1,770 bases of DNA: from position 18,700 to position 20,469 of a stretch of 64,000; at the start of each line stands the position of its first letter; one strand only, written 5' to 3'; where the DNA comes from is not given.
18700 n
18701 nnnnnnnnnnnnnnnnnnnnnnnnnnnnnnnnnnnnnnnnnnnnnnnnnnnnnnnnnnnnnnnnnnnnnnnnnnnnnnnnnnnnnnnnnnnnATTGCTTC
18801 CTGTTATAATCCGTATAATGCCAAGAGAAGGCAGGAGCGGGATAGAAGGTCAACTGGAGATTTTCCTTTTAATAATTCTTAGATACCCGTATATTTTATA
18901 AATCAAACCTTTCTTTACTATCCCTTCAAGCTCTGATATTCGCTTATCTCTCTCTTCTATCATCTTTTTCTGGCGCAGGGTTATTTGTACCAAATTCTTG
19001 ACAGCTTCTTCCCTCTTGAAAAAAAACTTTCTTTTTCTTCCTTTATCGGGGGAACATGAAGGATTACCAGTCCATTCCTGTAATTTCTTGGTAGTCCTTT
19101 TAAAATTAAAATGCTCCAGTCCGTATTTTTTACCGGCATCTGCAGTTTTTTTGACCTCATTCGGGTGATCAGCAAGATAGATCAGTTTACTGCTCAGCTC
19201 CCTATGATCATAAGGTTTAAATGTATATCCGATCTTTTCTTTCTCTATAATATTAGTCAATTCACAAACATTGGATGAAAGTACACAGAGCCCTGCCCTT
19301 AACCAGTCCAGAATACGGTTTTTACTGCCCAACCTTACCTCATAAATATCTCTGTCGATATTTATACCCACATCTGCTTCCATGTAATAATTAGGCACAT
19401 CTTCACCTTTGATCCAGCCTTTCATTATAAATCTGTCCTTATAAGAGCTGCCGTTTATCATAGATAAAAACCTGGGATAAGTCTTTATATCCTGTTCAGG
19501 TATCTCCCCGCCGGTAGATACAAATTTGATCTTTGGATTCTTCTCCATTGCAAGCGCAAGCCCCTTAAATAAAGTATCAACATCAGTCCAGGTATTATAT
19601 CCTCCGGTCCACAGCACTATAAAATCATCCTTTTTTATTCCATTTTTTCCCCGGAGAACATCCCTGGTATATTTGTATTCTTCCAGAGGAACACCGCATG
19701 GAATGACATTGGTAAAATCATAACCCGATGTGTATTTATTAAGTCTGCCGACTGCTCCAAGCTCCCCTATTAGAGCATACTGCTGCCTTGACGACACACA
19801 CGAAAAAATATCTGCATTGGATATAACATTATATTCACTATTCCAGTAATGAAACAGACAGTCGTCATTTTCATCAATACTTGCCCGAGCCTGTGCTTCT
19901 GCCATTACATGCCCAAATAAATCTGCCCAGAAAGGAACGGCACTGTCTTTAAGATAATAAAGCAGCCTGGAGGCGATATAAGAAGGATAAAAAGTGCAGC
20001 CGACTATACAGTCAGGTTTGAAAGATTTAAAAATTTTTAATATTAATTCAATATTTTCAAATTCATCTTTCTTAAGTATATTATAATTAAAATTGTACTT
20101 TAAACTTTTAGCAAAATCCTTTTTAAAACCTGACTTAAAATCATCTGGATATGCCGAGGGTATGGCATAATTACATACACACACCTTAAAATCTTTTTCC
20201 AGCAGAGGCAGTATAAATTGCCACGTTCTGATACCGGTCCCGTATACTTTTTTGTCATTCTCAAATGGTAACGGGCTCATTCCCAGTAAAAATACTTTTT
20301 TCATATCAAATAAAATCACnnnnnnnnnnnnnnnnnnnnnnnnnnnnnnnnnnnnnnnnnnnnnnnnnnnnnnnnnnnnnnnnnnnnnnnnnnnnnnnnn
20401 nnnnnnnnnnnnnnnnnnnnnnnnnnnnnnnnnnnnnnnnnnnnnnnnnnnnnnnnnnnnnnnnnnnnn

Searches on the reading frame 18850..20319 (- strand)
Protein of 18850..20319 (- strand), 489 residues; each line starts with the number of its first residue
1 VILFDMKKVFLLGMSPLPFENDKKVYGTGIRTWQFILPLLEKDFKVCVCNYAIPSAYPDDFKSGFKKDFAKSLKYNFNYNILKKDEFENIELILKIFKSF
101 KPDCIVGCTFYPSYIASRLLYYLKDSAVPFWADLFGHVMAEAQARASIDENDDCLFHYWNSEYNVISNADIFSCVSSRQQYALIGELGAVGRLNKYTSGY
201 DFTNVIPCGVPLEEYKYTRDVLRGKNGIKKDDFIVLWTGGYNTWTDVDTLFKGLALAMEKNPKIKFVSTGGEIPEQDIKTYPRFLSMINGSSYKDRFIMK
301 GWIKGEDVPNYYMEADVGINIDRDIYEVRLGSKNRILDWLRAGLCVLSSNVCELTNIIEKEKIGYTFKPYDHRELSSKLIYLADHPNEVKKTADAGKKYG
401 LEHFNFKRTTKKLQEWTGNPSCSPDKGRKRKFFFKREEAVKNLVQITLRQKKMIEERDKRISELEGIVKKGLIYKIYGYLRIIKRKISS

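Call 7: search_protein_families(library=pfam, proteins=[window:18850-20319:-], max_evalue=0.001)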
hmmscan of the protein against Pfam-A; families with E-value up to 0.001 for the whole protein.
window:18850-20319:- (489 aa): 3 families
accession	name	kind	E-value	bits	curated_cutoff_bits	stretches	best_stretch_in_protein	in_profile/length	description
PF13692.12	Glyco_trans_1_4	-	1.7e-10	41.8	27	1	234-384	3-141/142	Glycosyl transferases group 1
PF00534.26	Glycos_transf_1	-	5.4e-10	39.5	26.4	1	220-398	3-171/172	Glycosyl transferases group 1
PF13524.12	Glyco_trans_1_2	-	8.4e-08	32.7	25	1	288-413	19-142/144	Glycosyl transferase-like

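Call 35: search_protein_families(library=ncbifam, proteins=[window:18850-20319:-], max_evalue=0.001)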
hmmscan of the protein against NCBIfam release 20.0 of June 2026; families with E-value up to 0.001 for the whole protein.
window:18850-20319:- (489 aa): 6 families
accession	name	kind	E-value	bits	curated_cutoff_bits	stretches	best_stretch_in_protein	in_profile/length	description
TIGR04063.1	stp3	hypoth_equivalog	3.2e-10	39.4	442.05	1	204-414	183-389/397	TIGR04063 family PEP-CTERM/XrtA system glycosyltransferase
NF038295.1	EPS_HpsP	equivalog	1.2e-07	31.1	550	1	205-412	180-379/388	hormogonium polysaccharide biosynthesis glycosyltransferase HpsP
NF012028.0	PRK15484.1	subfamily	2.2e-07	30.3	618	1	204-415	164-373/380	lipopolysaccharide N-acetylglucosaminyltransferase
NF038298.1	EPS_HpsO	equivalog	3.3e-06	26.1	575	1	154-412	121-379/388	hormogonium polysaccharide biosynthesis glycosyltransferase HpsO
TIGR03088.1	stp2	hypoth_equivalog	0.0001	21.5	409.05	1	329-413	282-366/374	TIGR03088 family PEP-CTERM/XrtA system glycosyltransferase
TIGR04157.1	glyco_rSAM_CFB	subfamily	0.00014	21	400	1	215-415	207-404/406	TIGR04157 family glycosyltransferase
